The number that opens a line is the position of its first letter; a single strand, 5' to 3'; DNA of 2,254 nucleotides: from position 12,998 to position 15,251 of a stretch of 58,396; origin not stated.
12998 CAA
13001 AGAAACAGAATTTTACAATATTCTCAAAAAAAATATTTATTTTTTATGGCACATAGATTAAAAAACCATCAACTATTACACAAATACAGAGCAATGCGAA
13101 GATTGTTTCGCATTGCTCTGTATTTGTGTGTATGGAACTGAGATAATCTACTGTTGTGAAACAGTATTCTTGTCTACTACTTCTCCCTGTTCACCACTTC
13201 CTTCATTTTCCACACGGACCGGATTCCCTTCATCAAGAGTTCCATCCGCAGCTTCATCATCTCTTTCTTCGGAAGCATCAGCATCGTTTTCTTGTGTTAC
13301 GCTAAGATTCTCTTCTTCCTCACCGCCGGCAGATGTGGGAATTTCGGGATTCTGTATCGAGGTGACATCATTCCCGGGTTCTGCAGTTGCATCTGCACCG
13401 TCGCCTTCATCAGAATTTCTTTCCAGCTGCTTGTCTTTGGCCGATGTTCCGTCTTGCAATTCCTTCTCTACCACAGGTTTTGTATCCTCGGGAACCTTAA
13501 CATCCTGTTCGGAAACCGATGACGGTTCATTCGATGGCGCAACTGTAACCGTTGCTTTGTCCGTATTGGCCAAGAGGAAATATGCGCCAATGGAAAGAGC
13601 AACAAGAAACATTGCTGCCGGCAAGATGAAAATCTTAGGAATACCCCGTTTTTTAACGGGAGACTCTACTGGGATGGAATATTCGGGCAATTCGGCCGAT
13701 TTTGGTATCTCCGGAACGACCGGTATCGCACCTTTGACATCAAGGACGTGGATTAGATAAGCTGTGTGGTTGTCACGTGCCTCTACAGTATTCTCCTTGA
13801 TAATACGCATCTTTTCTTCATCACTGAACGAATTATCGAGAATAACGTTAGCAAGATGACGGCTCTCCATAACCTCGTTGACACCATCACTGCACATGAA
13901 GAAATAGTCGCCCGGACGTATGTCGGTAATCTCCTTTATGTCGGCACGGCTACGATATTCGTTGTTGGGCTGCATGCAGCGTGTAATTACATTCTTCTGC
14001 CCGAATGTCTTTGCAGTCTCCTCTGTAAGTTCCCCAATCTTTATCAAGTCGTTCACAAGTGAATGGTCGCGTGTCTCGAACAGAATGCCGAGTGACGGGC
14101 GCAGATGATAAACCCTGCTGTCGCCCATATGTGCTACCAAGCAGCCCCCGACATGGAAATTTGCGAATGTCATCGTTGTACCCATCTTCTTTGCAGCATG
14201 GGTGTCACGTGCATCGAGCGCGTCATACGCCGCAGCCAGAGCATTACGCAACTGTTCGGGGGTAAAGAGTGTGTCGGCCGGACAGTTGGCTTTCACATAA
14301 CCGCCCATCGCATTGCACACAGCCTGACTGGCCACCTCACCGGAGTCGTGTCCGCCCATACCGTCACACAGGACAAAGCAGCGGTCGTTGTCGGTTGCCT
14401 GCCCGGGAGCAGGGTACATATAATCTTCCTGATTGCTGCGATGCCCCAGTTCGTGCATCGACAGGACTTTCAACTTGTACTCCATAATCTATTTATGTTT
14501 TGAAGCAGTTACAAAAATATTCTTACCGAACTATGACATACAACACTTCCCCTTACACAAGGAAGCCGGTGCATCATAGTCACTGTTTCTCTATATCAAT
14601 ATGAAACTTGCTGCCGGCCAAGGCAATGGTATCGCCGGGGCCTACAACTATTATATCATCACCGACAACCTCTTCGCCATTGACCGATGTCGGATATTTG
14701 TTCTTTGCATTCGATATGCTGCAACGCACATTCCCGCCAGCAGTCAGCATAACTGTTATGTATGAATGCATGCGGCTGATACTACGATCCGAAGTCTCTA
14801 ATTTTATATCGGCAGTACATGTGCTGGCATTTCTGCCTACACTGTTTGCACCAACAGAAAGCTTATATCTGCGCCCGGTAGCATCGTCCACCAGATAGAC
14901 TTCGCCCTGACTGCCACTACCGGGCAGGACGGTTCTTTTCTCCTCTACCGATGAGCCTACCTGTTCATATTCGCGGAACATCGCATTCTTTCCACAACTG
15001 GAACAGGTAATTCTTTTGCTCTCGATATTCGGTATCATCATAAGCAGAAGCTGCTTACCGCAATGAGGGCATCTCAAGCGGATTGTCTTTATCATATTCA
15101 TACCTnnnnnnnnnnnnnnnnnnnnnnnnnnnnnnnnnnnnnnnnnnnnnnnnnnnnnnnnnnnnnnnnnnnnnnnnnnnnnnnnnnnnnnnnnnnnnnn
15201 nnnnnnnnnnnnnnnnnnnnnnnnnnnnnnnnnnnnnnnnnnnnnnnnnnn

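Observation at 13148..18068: Kinase-less six-gene cassette of FHA, PP2C, exported caspase, acidic EF-hand protein and LytTR: candidate undescribed envelope-spanning signalling or conflict system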

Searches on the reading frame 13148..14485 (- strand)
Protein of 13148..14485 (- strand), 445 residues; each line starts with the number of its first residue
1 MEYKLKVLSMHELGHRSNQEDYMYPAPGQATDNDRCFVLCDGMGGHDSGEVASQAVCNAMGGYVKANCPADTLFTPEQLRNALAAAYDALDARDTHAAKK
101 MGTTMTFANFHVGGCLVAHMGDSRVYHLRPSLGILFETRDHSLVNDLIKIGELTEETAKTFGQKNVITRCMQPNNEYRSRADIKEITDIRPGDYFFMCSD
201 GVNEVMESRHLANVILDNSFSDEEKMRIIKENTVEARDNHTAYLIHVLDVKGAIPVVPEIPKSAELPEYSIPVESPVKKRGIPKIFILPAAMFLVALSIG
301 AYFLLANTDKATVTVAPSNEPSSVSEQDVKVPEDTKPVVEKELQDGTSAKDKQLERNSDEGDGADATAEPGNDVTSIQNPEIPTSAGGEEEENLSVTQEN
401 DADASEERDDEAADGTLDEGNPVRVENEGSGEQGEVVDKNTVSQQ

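Call 3: search_protein_families(library=pfam, proteins=[window:13148-14485:-], max_evalue=0.1)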
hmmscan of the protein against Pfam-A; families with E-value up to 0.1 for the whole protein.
window:13148-14485:- (445 aa): 3 families
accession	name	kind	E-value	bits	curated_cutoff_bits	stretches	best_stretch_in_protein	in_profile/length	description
PF13672.11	PP2C_2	-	2.1e-13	50.8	24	1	20-225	13-183/209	Protein phosphatase 2C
PF00481.26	PP2C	-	0.00032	20.9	20.3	0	29-126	29-125/255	Protein phosphatase 2C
PF07228.17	SpoIIE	-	0.0038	17.6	25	0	188-214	119-138/192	Stage II sporulation protein E (SpoIIE)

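Call 4: search_protein_families(library=ncbifam, proteins=[window:13148-14485:-], max_evalue=0.1)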
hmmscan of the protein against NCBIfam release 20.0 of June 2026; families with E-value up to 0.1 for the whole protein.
window:13148-14485:- (445 aa): 2 families
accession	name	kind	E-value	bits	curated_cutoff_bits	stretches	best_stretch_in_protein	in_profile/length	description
NF033484.1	Stp1_PP2C_phos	equivalog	8.7e-44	149.8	230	1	15-245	7-231/232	Stp1/IreP family PP2C-type Ser/Thr phosphatase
NF011149.0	PRK14559.1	equivalog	1.6e-21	76.7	374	1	34-246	411-630/642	serine/threonine phosphatase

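Call 5: search_protein_families(library=padloc, proteins=[window:13148-14485:-], max_evalue=0.1)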
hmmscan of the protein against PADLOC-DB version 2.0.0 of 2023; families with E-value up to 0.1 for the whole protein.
window:13148-14485:- (445 aa): 2 families
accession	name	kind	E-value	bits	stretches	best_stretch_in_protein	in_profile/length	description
PDLC04518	PDC-M21C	-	5.4e-07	27.1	1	33-201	29-185/243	-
PDLC04061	PD-T4-6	-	0.0025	15.4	1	283-415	356-485/510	-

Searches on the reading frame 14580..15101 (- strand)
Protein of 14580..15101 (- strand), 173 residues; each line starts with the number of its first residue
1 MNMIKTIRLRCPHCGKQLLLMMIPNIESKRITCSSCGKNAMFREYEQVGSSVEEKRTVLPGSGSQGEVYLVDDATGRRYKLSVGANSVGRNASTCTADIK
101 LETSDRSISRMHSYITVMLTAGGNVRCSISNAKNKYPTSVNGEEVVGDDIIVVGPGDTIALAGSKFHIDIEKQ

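Call 3: search_protein_families(library=pfam, proteins=[window:14580-15101:-], max_evalue=0.1)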
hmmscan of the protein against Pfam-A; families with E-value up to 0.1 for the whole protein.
window:14580-15101:- (173 aa): 15 families
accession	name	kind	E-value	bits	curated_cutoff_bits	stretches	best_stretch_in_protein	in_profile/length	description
PF00498.31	FHA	-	1.6e-05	25.7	20.7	1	87-161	2-66/67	FHA domain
PF14354.12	Lar_restr_allev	-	9.6e-05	23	28.6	1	10-50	5-45/58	Restriction alleviation protein Lar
PF14803.11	Zn_ribbon_Nudix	-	0.0031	17.8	25.6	1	11-37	3-29/34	Nudix N-terminal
PF24460.1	DUF7575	-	0.0042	16.9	28.5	1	10-18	5-13/28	Domain of unknown function (DUF7575)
PF13248.11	Zn_ribbon_3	-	0.0066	16.3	27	0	10-18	4-11/26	zinc-ribbon domain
PF12760.12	Zn_ribbon_IS1595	-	0.0071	16.7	25.4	1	10-38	20-45/46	Transposase zinc-ribbon domain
PF16697.10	Yop-YscD_cpl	-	0.011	16.4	33.2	1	75-161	8-83/94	Inner membrane component of T3SS, cytoplasmic domain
PF09723.15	Zn_ribbon_8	-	0.011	16.2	34.4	1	10-40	7-36/41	Zinc ribbon domain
PF13240.11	Zn_Ribbon_1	-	0.032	14.5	25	0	11-18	2-9/23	zinc-ribbon domain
PF21957.2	Zn_ribbon_16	-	0.039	14.4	27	0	27-45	11-28/65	Zinc beta-ribbon finger, putative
PF10601.15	zf-LITAF-like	-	0.046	14.3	23.8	0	1-18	49-66/70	LITAF-like zinc ribbon domain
PF13717.11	Zn_ribbon_4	-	0.052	13.9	30.3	0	8-16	25-33/36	zinc-ribbon domain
PF12773.13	DZR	-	0.078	13.6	27.3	0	11-39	15-33/45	Double zinc ribbon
PF25206.1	DUF7836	-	0.079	13.2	26.7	0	6-45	5-45/59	Domain of unknown function (DUF7836)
PF21601.3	GldM_2nd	-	0.089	13.7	24.4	0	52-130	15-91/98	GldM second domain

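Call 4: search_protein_families(library=ncbifam, proteins=[window:14580-15101:-], max_evalue=0.1)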
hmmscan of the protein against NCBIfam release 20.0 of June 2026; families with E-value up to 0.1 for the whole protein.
window:14580-15101:- (173 aa): 12 families
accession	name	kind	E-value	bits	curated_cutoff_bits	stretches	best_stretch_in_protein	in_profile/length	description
NF011482.0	PRK14892.1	equivalog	8.6e-05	22.4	109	1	9-43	22-55/101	putative transcription elongation factor Elf1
NF047912.1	ECs_2282_CxxC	subfamily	0.00057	19.7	37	1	7-41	1-38/60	ECs_2282 family putative zinc-binding protein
TIGR03655.1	anti_R_Lar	subfamily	0.002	18.4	39.6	1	10-43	3-41/55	Lar family restriction alleviation protein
NF040506.1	PG0870_Nterm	domain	0.0027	17.8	50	0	28-45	9-26/56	PG0870-related protein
NF041197.2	CxxC_Se_CxxC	equivalog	0.003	17.7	40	0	6-17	16-27/53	dual CXXC motif small (seleno)protein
NF002072.0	PRK00913.1-1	equivalog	0.021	13.4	826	1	14-48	56-92/502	leucyl aminopeptidase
NF041591.1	CxxC_VVA0879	subfamily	0.029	14.4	37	0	27-56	18-47/101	VVA0879 family protein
NF001607.0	PRK00398.1-4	equivalog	0.053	13.3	89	0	6-26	26-46/53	DNA-directed RNA polymerase subunit P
NF001629.0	PRK00415.1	equivalog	0.057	13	70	0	7-38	13-41/62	30S ribosomal protein S27e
NF041909.1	HVO_2753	equivalog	0.059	13.3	80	0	6-37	24-55/59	HVO_2753 family zinc finger protein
NF011481.0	PRK14890.1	equivalog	0.067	13.2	61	0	6-37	25-57/61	putative Zn-ribbon RNA-binding protein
NF001608.0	PRK00398.1-6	equivalog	0.067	13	84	0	8-26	21-39/46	DNA-directed RNA polymerase subunit P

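Call 5: search_protein_families(library=padloc, proteins=[window:14580-15101:-], max_evalue=0.1)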
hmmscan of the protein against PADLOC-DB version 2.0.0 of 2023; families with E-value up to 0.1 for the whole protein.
window:14580-15101:- (173 aa): 2 families
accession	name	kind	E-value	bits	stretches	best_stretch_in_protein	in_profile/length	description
PDLC05059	PDC-S64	-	0.014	12.3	1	5-46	196-231/339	-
PDLC04162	HEC-08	-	0.049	10.7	1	5-41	240-272/358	-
